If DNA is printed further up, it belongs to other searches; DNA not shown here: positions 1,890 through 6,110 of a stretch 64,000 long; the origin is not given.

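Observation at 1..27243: Three paralogous VgrG / DUF2169-pentapeptide / pentapeptide / DUF3540 / short PAAR-like modules with no recognisable payload or firing machinery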

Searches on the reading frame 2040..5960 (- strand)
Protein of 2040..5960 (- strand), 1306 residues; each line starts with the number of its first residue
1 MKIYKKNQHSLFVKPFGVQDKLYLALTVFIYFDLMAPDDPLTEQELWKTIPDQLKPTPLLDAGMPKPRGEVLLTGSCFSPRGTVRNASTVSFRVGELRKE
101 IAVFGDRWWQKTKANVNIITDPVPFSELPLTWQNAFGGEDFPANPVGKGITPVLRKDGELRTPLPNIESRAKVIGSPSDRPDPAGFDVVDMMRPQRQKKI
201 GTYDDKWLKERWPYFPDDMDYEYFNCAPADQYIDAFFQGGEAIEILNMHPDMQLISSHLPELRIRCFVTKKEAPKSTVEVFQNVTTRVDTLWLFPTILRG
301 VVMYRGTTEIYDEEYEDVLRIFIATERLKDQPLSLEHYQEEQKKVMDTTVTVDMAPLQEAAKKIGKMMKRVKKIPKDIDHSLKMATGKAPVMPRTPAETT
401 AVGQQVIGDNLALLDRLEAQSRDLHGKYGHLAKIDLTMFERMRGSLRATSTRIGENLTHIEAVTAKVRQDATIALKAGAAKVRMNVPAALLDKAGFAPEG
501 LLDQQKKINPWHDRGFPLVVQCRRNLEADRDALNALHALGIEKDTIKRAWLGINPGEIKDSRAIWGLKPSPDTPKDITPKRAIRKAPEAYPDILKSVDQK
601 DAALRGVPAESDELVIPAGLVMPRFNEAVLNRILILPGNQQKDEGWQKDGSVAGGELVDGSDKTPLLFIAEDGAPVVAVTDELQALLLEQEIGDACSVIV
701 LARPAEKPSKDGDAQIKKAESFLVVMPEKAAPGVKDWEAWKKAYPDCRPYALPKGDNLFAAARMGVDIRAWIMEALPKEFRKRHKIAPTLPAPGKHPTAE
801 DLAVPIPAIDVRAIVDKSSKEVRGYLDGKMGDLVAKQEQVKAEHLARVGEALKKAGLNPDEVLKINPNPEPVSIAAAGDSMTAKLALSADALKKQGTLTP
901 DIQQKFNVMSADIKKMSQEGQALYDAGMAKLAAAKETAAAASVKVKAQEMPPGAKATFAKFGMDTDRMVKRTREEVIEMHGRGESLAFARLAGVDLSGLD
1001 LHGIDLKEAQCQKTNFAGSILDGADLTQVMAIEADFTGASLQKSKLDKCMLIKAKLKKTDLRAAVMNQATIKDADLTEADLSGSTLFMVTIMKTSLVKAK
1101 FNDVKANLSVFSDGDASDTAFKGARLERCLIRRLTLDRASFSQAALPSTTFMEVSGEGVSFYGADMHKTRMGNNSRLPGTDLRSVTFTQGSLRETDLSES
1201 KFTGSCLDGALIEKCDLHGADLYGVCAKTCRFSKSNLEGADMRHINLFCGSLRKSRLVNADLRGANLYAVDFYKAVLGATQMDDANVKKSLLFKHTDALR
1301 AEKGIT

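Call 7: search_protein_families(library=pfam, proteins=[window:2040-5960:-], max_evalue=0.01)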
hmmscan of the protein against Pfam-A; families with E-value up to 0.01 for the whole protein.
window:2040-5960:- (1306 aa): 4 families
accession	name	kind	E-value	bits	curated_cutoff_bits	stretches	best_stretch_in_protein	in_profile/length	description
PF09937.14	DUF2169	-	3.9e-82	276.4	25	1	23-305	5-294/294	Uncharacterized protein conserved in bacteria (DUF2169)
PF00805.28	Pentapeptide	-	1.7e-38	130.2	20.2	6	1009-1046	1-38/40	Pentapeptide repeats (8 copies)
PF13599.13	Pentapeptide_4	-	3.6e-24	85.1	38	4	1025-1101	2-78/78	Pentapeptide repeat region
PF13576.12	Pentapeptide_3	-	2e-14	53.9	27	0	1232-1275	1-47/48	Pentapeptide repeats (9 copies)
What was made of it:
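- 2040..5960 (-): tvpAB/tagAB of module 1, long form (1306 aa): DUF2169 (residues 23-305), an inserted ~430-aa region (about residues 362-791, nt 3588-4877) of long helices plus a conserved alpha/beta domain, then a pentapeptide beta-helix (residues ~981-1297). Pfam (call 7).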

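Call 55: search_solved_structures(query=window:2040-5960:-, max_evalue=1)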
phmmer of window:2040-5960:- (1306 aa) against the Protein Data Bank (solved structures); distinct sequences matched with E-value up to 1: 29.
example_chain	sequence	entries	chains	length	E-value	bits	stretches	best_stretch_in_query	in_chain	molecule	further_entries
4yfo_A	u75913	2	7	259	7.4e-16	60.2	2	986-1100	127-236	beta1_ex1 | 6beta1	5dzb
8vth_A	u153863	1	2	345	1.5e-15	59.3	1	94-266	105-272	DUF2169 domain-containing protein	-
5dqa_A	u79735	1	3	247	1.7e-14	55.7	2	1187-1281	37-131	t3284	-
5dns_A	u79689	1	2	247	7.4e-14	53.6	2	1187-1280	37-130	t1428 beta1 loop design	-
3du1_X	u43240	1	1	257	1.9e-13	52.2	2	989-1094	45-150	All3740 protein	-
5dn0_A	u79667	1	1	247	5.4e-13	50.8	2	1188-1280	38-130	beta1 t1555 loop variant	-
4yc5_A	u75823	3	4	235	5.7e-13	50.7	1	982-1100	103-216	beta1 | beta1 protein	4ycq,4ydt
5di5_A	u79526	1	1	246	6.9e-13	50.4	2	1187-1279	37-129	beta1 t801 loop variant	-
4yei_A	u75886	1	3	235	6.6e-12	47.2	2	985-1087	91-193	beta1mut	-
2j8k_A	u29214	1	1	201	2.5e-11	45.2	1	985-1111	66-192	NP275-NP276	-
5dra_A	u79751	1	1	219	1.8e-10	42.4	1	986-1102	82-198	3beta1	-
6omx_A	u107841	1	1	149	7e-06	27.2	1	985-1061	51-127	Alr5209 protein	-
6zt4_A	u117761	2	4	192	4.2e-05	24.6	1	1110-1222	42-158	Pentapeptide repeat protein MfpA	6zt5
2j8i_A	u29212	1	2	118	9.5e-05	23.5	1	1000-1080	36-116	NP275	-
2f3l_A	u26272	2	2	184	0.00011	23.2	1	981-1067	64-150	RFR-Domain | pentapeptide repeat protein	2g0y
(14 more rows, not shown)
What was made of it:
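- On Class III Tvp / TagAB-TagB-TagC-TagD spike-assembly module: The DUF2169 crystal structure 8vth matches at 1.5e-15 (call 55).
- Closest known: DUF2169 'synteny type C'. Same: DUF2169 (structure 8vth) matches TvpAB residues 94-266 at 1.5e-15 (call 55).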

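Call 58: find_homologous_proteins(query=window:2040-5960:-, max_evalue=1e-10)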
Query window:2040-5960:- (1306 aa): 221 proteins with E <= 1e-10 among 8000 candidates; the best 120 are listed.
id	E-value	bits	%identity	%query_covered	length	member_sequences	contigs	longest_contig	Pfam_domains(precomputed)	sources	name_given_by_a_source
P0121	0.0e+0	2961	100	100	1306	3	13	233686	PF09937.15,PF13576.13,PF13599.14,PF00805.29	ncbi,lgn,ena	-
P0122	0.0e+0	2692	92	100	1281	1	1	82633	PF09937.15,PF13576.13,PF13599.14,PF00805.29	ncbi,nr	ncbi:MAG: DUF2169 domain-containing protein [Deltaproteobacteria bacterium]|nr:DUF2169 domain-contai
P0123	0.0e+0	2561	87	100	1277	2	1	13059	PF09937.15,PF13576.13,PF13599.14,PF00805.29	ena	-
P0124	0.0e+0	2557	86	100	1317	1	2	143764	PF09937.15,PF13576.13,PF13599.14,PF00805.29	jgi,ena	-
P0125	0.0e+0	2536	87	100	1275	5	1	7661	PF09937.15,PF13576.13,PF13599.14,PF00805.29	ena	-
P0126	0.0e+0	2529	85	100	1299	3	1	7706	PF09937.15,PF13576.13,PF13599.14,PF00805.29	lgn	-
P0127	0.0e+0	2495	85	100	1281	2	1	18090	PF09937.15,PF13576.13,PF13599.14,PF00805.29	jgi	-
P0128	0.0e+0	2433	82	100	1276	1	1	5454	PF09937.15,PF13576.13,PF13599.14,PF00805.29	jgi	jgi:uncharacterized protein YjbI with pentapeptide repeats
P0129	0.0e+0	2382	81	100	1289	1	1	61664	PF09937.15,PF13576.13,PF13599.14,PF00805.29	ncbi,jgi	jgi:uncharacterized protein YjbI with pentapeptide repeats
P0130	0.0e+0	2378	81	100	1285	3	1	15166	PF09937.15,PF13576.13,PF13599.14,PF00805.29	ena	-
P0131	0.0e+0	2303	84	93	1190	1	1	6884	PF09937.15,PF13576.13,PF13599.14,PF00805.29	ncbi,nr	ncbi:MAG: DUF2169 domain-containing protein, partial [Deltaproteobacteria bacterium]|nr:DUF2169 doma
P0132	0.0e+0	2179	75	100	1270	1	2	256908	PF09937.15,PF13576.13,PF13599.14,PF00805.29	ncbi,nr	ncbi:MAG: hypothetical protein CSYNP_02369 [Syntrophus sp. SKADARSKE-3]|nr:hypothetical protein [Syn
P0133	0.0e+0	2142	73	100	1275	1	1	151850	PF09937.15,PF13576.13,PF13599.14,PF00805.29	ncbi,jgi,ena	ncbi:MAG: DUF2169 domain-containing protein [Syntrophales bacterium]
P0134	0.0e+0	2100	72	100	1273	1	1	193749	PF09937.15,PF13576.13,PF13599.14,PF00805.29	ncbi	-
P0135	0.0e+0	1998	69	100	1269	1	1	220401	PF09937.15,PF13576.13,PF13599.14,PF00805.29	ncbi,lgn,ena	-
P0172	0.0e+0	1230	47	99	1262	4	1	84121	PF09937.15,PF13576.13,PF13599.14,PF00805.29,PF23894.3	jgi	-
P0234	3.6e-266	904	39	99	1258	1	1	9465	PF09937.15,PF13576.13,PF13599.14,PF00805.29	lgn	-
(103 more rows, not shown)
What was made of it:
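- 2040..5960 (-): The family of ~1230-1317-aa homologues is widespread (call 58).
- One homologue is auto-annotated 'Type III effector pipB2' (call 58).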

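Call 61: find_encoding_contigs(protein=P0121, flank=10000, max_places=3)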
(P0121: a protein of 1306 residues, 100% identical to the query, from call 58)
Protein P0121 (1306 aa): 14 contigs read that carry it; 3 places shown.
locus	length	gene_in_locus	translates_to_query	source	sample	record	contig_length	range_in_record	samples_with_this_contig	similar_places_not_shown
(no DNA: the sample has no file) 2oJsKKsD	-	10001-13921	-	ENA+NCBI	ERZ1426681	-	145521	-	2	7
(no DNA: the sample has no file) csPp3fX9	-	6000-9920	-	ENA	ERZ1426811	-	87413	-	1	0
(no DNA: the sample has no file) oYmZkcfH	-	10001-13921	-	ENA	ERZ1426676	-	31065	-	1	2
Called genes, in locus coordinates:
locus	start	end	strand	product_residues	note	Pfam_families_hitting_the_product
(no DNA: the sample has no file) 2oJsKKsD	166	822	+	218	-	PF12059:DUF3540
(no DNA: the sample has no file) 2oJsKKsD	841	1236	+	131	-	PF13665:Tox-PAAR-like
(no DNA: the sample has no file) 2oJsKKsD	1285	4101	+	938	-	PF05954:Phage_GPD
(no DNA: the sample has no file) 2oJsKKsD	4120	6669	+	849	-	PF09937:DUF2169, PF00805:Pentapeptide (weak), PF13576:Pentapeptide_3 (faint), PF23894:LD_SV2 (faint), PF13599:Pentapeptide_4 (weak), PF00805:Pentapeptide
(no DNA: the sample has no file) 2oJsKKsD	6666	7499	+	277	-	-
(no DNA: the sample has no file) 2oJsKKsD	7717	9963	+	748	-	PF05954:Phage_GPD, PF04717:Phage_base_V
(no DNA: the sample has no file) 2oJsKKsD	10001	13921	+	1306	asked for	PF09937:DUF2169, PF00805:Pentapeptide (weak), PF13576:Pentapeptide_3 (faint), PF13599:Pentapeptide_4 (weak)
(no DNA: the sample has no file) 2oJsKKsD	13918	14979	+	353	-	-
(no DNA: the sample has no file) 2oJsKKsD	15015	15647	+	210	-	PF12059:DUF3540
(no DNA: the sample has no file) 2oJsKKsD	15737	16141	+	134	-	PF13665:Tox-PAAR-like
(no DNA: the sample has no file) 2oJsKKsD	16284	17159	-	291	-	PF03781:FGE-sulfatase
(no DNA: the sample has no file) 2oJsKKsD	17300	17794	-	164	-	PF07603:Lcl_C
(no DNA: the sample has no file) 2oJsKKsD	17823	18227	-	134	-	PF13665:Tox-PAAR-like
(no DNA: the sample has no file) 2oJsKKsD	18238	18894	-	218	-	PF12059:DUF3540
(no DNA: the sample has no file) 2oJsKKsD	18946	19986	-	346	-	-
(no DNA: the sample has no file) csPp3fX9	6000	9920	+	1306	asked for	PF09937:DUF2169, PF00805:Pentapeptide (weak), PF13576:Pentapeptide_3 (faint), PF13599:Pentapeptide_4 (weak)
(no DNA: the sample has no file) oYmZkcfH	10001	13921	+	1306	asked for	PF09937:DUF2169, PF00805:Pentapeptide (weak), PF13576:Pentapeptide_3 (faint), PF13599:Pentapeptide_4 (weak)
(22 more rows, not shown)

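Call 91: find_encoding_contigs(protein=P0234, flank=10000, max_places=3)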
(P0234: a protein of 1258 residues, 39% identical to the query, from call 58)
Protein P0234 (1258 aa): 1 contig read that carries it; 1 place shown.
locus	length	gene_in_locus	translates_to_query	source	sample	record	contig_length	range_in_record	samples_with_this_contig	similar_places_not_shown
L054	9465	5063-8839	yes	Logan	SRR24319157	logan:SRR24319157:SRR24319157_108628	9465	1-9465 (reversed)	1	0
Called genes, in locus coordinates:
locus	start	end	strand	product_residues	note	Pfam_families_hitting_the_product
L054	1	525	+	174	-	?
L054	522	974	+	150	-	PF09835:DUF2062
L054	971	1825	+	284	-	PF00398:RrnaAD, PF13489:Methyltransf_23 (weak), PF13649:Methyltransf_25, PF08241:Methyltransf_11, PF08242:Methyltransf_12 (weak)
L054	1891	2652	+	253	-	PF09335:VTT_dom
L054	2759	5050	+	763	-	PF05954:Phage_GPD, PF04717:Phage_base_V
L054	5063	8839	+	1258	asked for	PF09937:DUF2169, PF00805:Pentapeptide, PF13599:Pentapeptide_4 (faint), PF00805:Pentapeptide (weak), PF13576:Pentapeptide_3 (faint), PF00805:Pentapeptide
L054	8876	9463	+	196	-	?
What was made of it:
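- Tried and rejected: This was possible only through an 82%-identical orthologue on a short contig, which shows housekeeping genes upstream (call 91).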

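Call 92: find_encoding_contigs(protein=P0124, flank=10000, max_places=2)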
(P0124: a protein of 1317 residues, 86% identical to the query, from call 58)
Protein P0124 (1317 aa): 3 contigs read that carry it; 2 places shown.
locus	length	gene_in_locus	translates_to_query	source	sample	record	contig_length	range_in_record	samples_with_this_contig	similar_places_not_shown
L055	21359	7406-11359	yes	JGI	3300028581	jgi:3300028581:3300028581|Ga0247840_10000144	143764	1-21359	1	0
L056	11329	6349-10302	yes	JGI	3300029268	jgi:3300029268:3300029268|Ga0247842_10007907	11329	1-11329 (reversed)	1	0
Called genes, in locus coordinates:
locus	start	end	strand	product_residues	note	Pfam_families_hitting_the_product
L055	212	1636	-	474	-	-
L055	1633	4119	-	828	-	PF12161:HsdM_N, PF02384:N6_Mtase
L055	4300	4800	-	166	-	PF07603:Lcl_C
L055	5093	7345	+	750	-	PF05954:Phage_GPD, PF04717:Phage_base_V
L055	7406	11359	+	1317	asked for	PF09937:DUF2169, PF00805:Pentapeptide (weak), PF13576:Pentapeptide_3 (faint), PF13599:Pentapeptide_4 (weak), PF00805:Pentapeptide (weak)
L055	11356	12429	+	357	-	-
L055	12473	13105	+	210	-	PF12059:DUF3540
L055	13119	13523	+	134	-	PF13665:Tox-PAAR-like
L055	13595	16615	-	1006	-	PF00149:Metallophos (weak), PF03797:Autotransporter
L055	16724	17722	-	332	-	PF03781:FGE-sulfatase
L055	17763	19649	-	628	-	PF00989:PAS (weak), PF13426:PAS_9, PF00989:PAS, PF08448:PAS_4, PF13188:PAS_8 (weak), PF13426:PAS_9 (weak), PF13185:GAF_2, PF00990:GGDEF, +1 more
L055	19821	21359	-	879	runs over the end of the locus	PF02861:Clp_N, PF13191:AAA_16 (weak), PF23569:NBD_SMAX1 (weak), PF00004:AAA, PF17871:AAA_lid_9, PF00004:AAA (weak), PF07724:AAA_2, PF10431:ClpB_D2-small, +4 more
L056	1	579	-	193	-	?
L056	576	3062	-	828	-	PF12161:HsdM_N, PF02384:N6_Mtase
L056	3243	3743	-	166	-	PF07603:Lcl_C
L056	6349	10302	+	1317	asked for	PF09937:DUF2169, PF00805:Pentapeptide (weak), PF13576:Pentapeptide_3 (faint), PF13599:Pentapeptide_4 (weak), PF00805:Pentapeptide (weak)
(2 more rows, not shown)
